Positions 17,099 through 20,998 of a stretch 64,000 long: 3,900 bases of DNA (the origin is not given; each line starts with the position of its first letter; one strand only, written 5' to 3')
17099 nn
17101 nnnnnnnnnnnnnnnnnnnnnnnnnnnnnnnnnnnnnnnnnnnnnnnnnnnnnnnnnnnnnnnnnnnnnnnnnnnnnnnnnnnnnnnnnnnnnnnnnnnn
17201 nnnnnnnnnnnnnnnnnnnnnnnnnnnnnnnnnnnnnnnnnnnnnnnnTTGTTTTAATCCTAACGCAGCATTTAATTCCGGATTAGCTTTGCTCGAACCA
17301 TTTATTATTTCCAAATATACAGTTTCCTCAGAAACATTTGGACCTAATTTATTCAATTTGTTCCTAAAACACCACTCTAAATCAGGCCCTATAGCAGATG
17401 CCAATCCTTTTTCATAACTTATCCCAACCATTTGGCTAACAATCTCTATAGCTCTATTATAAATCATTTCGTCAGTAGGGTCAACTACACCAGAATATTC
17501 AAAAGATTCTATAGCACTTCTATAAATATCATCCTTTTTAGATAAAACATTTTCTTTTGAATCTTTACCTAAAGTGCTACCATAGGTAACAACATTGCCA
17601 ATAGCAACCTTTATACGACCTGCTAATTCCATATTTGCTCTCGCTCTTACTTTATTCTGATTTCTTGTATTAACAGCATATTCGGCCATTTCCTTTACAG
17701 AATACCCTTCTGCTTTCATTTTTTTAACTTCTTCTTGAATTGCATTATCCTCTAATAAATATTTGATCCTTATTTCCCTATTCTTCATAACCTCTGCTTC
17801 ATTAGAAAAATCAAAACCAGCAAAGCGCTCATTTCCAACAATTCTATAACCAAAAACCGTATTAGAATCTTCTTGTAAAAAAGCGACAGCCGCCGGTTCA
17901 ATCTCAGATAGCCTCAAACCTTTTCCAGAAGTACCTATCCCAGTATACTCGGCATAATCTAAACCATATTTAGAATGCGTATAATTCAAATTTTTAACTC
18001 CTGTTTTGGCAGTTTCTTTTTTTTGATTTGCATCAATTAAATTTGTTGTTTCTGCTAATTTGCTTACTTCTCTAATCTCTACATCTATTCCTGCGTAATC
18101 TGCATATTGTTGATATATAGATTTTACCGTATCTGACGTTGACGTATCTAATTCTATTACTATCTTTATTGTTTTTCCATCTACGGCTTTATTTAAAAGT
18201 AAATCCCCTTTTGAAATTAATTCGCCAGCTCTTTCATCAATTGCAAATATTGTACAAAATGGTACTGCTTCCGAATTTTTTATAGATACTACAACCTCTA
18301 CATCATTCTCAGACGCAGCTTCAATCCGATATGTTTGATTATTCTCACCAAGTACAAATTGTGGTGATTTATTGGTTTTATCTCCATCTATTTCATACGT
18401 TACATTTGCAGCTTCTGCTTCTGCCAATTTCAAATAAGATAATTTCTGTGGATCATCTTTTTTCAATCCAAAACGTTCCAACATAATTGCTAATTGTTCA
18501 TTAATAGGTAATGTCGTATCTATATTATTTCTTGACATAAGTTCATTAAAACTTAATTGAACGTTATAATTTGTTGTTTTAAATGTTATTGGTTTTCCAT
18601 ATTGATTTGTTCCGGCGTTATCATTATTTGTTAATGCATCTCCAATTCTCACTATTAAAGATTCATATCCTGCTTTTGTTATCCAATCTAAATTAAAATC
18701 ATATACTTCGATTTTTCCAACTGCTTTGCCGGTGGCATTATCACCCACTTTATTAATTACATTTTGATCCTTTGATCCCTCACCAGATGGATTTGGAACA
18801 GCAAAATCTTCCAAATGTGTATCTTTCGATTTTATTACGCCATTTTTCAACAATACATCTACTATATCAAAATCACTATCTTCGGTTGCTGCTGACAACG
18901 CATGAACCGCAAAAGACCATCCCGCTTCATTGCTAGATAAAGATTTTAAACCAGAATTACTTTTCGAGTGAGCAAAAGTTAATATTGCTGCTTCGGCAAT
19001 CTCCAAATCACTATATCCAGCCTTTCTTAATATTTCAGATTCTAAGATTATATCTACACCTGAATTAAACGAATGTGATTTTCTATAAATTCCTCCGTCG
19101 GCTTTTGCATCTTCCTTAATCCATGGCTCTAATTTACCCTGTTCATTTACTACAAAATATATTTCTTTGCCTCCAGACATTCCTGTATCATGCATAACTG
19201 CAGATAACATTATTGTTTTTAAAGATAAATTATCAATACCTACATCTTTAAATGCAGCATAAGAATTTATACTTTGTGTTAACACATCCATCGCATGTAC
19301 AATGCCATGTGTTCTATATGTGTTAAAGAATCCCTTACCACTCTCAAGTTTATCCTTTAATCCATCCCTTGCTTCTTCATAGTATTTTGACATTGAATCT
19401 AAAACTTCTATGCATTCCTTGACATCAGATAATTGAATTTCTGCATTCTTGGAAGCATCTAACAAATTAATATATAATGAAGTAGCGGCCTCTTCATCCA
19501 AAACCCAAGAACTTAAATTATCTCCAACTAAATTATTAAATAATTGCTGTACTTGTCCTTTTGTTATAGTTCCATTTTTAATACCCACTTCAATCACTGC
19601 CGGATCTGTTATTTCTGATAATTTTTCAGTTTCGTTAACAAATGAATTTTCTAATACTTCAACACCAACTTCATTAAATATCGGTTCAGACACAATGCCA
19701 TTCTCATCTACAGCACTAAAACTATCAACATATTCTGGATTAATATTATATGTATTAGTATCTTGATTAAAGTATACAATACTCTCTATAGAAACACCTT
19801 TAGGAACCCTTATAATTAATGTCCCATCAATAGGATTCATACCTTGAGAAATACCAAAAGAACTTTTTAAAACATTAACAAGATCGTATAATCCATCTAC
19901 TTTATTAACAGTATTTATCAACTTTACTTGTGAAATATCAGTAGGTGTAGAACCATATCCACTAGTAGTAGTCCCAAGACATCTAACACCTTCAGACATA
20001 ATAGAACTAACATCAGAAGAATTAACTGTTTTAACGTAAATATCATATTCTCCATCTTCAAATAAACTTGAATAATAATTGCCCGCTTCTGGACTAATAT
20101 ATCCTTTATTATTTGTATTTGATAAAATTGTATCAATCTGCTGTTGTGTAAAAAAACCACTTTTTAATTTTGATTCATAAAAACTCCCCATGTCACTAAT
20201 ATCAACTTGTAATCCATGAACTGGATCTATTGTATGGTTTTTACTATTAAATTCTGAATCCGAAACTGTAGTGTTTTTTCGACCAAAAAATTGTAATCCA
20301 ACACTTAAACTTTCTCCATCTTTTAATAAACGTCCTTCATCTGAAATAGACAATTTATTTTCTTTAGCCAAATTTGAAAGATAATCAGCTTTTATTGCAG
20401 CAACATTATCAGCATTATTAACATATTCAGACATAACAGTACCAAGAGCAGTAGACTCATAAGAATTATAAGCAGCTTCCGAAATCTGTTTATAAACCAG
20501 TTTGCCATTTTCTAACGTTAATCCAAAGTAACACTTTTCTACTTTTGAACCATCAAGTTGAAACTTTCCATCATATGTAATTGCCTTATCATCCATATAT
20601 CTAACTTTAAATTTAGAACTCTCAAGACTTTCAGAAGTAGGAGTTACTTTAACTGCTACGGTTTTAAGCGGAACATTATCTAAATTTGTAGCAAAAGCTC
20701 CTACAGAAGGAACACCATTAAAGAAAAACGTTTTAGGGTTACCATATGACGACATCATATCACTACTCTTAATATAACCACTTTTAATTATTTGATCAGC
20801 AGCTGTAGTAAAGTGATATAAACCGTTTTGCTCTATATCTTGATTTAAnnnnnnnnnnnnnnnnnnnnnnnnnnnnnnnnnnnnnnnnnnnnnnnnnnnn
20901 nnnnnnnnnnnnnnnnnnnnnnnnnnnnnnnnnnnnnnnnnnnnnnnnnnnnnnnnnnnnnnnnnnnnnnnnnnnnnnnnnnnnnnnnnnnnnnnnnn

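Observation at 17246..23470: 2074-aa T7SS-linked giant protein combining LXG-like hairpin, glycine-zipper membrane region and an internal HD phosphohydrolase signature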

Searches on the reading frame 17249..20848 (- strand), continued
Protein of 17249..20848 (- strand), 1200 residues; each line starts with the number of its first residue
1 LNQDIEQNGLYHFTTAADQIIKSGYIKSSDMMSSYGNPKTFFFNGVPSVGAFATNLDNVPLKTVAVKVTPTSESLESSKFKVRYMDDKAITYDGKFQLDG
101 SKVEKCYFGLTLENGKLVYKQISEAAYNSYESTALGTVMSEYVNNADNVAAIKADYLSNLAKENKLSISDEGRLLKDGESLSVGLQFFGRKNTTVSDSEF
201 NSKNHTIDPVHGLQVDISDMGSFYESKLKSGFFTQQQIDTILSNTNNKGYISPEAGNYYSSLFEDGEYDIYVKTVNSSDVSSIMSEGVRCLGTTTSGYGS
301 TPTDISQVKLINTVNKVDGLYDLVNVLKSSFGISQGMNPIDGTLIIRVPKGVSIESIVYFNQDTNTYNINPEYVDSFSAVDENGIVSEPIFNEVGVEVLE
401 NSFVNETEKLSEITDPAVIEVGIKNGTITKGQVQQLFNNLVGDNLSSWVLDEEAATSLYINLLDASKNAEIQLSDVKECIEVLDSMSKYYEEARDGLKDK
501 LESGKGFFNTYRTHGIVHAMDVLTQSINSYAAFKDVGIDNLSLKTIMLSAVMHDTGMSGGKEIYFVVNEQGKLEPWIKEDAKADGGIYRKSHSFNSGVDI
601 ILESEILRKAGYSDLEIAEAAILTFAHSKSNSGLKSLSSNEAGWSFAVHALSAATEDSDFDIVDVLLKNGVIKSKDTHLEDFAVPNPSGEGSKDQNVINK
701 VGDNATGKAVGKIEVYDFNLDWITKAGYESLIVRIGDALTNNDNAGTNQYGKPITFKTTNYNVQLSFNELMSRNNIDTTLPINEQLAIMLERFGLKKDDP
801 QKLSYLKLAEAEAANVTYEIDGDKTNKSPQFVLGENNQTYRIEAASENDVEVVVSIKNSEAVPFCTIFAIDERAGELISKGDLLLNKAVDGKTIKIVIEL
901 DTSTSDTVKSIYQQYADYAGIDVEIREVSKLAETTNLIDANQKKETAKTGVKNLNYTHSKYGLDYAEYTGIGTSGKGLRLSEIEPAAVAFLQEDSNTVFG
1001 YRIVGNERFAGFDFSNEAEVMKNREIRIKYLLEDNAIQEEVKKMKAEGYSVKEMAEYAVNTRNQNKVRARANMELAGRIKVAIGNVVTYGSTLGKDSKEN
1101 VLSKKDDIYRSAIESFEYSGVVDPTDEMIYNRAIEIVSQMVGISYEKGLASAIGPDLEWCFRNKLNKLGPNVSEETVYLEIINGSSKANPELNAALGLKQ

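Call 101: fold_search(model_id=the predicted structure, library=viral)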
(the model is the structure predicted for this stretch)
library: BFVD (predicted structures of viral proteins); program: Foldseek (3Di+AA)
matches with E <= 10: 227; with E <= 0.001: 0
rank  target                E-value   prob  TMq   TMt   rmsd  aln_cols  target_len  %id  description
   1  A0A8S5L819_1          9.2e-03  0.23  0.09  0.08  35.1       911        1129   11  Minor tail protein [Siphoviridae sp. ctDmQ3]
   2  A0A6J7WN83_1          1.6e-02  0.12  0.08  0.09  44.6      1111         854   10  Phage tail tape measure protein [uncultured Caudovirales phage]
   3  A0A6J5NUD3            3.7e-02  0.15  0.08  0.10  28.5       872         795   11  Phage tail tape measure protein [uncultured Caudovirales phage]
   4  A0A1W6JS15            6.0e-02  0.13  0.08  0.10  29.2       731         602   10  Tail length tape-measure protein 1 [Salmonella phage SE1Kor]
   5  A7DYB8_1              8.2e-02  0.11  0.09  0.09  33.8       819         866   10  (no name in the UniProt tables at hand)
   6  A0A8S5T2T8            9.0e-02  0.06  0.07  0.07  38.3       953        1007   12  Tail length tape measure protein [Siphoviridae sp. ctEeW6]
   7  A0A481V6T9            9.4e-02  0.11  0.10  0.11  35.1      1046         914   11  Tape-measure tail protein [Halobacterium phage ChaoS9]
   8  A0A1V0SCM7            1.0e-01  0.84  0.06  0.17  16.5       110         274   17  Hsp70 protein [Indivirus ILV1]
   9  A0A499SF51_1          1.2e-01  0.60  0.07  0.08  28.0       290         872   16  (no name in the UniProt tables at hand)
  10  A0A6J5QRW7            1.5e-01  0.25  0.05  0.15  32.0       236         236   16  Internal virion protein [uncultured Caudovirales phage]
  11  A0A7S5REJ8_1          1.5e-01  0.08  0.07  0.09  34.0       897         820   12  (no name in the UniProt tables at hand)
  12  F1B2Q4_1              1.6e-01  0.12  0.09  0.08  34.2       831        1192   10  (no name in the UniProt tables at hand)
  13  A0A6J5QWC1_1          1.8e-01  0.06  0.08  0.08  38.0       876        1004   10  Phage tail tape measure protein [uncultured Caudovirales phage]
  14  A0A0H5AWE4            1.8e-01  0.09  0.08  0.08  33.4       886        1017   11  (no name in the UniProt tables at hand)
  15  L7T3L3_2              2.7e-01  0.09  0.05  0.05  36.9       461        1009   11  Transactivator/viroplasmin protein (Fragment) [Piper DNA virus 1]
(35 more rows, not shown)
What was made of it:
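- On Phage/conjugative polyvalent proteins: BFVD hits are insignificant (call 101).
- The BFVD top hits are tape-measure or minor tail proteins at E 0.009-0.1 (call 101). Those hits have TM-scores <=0.1 and rmsd around 30 A or more, i.e. generic long helices (call 101).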

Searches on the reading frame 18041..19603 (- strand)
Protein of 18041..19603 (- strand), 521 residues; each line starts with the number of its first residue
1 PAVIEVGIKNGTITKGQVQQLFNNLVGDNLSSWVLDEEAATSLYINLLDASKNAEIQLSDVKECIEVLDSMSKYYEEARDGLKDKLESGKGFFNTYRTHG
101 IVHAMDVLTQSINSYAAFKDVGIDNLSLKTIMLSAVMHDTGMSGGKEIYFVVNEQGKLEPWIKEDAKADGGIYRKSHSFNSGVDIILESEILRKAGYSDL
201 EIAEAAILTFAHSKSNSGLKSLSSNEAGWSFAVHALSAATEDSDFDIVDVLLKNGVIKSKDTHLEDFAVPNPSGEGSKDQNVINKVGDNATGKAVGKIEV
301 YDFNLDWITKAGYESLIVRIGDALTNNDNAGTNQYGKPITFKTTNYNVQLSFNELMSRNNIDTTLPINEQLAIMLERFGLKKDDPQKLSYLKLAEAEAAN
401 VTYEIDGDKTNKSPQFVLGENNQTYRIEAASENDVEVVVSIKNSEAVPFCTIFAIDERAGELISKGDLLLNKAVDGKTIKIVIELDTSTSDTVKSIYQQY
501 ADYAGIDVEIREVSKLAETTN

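Call 23: find_homologous_proteins(query=window:18041-19603:-, max_evalue=0.01)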
Query window:18041-19603:- (521 aa): 6 proteins with E <= 0.01 among 8000 candidates.
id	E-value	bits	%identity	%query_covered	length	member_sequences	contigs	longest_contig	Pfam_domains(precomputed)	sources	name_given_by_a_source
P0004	1.5e-148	514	53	99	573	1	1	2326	-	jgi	jgi:hypothetical protein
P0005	9.1e-132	459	65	67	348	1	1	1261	-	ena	-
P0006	3.3e-122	427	47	95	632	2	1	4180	-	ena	-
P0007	8.0e-106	373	47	85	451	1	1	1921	-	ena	-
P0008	8.5e-89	317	44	84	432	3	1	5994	-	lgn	-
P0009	2.0e-55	207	38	64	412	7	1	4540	-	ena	-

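Call 37: search_protein_families(library=pfam, proteins=[window:18041-19603:-, P0006, P0008, P0009], max_evalue=10)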
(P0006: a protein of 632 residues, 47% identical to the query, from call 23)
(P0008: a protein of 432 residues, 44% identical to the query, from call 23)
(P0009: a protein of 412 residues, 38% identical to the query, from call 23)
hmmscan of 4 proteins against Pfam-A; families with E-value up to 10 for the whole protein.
window:18041-19603:- (521 aa): 2 families
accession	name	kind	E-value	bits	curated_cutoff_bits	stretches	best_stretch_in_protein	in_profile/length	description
PF11178.13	DUF2963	-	0.0089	15.8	22.6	1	475-497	4-26/52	Protein of unknown function (DUF2963)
PF00716.22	Peptidase_S21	-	0.24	11.5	27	1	279-363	109-185/337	Assemblin (Peptidase family S21)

P0006 (632 aa): 3 families
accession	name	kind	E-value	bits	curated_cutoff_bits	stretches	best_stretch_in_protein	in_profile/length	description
PF23202.1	PAH_ZNF598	-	0.13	13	25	1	101-137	28-65/83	ZNF598 PAH domain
PF22269.2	TagH_SH3-like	-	0.13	12.9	27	1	533-550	33-50/62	Teichoic acid transporter subunit TagH, SH3-like domain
PF10676.14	gerPA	-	0.16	12.7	27.3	1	433-474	18-62/72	Spore germination protein gerPA/gerPF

P0008 (432 aa): 2 families
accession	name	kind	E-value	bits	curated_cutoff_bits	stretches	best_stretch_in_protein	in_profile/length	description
PF04760.21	IF2_N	-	0.084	13.1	25.3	1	276-296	3-23/53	Translation initiation factor IF-2, N-terminal region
PF18833.7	TPR_22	-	0.17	12.7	27.2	1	275-332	16-69/92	Tetratricopeptide repeat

P0009 (412 aa): 0 families

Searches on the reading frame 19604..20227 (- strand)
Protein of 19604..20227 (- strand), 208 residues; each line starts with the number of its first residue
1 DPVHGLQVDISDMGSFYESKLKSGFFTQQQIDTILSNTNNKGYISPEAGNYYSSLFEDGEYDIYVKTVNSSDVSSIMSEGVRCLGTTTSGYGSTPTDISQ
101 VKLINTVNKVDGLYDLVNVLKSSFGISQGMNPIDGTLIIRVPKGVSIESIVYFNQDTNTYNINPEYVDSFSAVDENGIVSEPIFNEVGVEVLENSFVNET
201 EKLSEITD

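Call 37: search_protein_families(library=pfam, proteins=[window:19604-20227:-], max_evalue=10)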
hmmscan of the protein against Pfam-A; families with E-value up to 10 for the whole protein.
window:19604-20227:- (208 aa): 1 family
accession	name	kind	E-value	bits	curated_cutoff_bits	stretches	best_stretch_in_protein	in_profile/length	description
PF14245.11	Pilin_PilA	-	0.023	15.4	28.5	1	19-115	12-104/136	Type IV pilin PilA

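Call 106: search_solved_structures(query=A7, max_evalue=10, show_alignments=1)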
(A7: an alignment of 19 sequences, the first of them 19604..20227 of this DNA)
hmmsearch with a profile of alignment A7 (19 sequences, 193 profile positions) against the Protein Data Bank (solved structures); distinct sequences matched with E-value up to 10: 10.
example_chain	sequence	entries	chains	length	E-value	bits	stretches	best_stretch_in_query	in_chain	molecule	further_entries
4u2n_A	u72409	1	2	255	0.13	15.3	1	66-161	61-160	Zinc finger and BTB domain-containing protein 17,Nucleus accumbens-associated protein 1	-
4az6_A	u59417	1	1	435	0.15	15.1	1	22-81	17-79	BETA-N-ACETYLHEXOSAMINIDASE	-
4az7_A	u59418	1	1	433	0.15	15.1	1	23-81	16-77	BETA-N-ACETYLHEXOSAMINIDASE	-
2yl6_A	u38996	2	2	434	0.15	15.1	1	23-81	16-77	BETA-N-ACETYLHEXOSAMINIDASE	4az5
2yl8_A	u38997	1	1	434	0.15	15.1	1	23-81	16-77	BETA-N-ACETYLHEXOSAMINIDASE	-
2yll_A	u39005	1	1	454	0.16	15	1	22-81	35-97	BETA-N-ACETYLHEXOSAMINIDASE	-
3rpm_A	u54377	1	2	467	0.19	14.8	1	22-81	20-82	Beta-N-acetyl-hexosaminidase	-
6u75_A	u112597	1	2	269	0.55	13.2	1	108-170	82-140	E3 SUMO-protein ligase SIZ2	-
4azb_A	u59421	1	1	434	0.61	13.1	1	23-81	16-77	BETA-N-ACETYLHEXOSAMINIDASE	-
2mn2_A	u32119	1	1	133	1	12.4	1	74-115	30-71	YmoB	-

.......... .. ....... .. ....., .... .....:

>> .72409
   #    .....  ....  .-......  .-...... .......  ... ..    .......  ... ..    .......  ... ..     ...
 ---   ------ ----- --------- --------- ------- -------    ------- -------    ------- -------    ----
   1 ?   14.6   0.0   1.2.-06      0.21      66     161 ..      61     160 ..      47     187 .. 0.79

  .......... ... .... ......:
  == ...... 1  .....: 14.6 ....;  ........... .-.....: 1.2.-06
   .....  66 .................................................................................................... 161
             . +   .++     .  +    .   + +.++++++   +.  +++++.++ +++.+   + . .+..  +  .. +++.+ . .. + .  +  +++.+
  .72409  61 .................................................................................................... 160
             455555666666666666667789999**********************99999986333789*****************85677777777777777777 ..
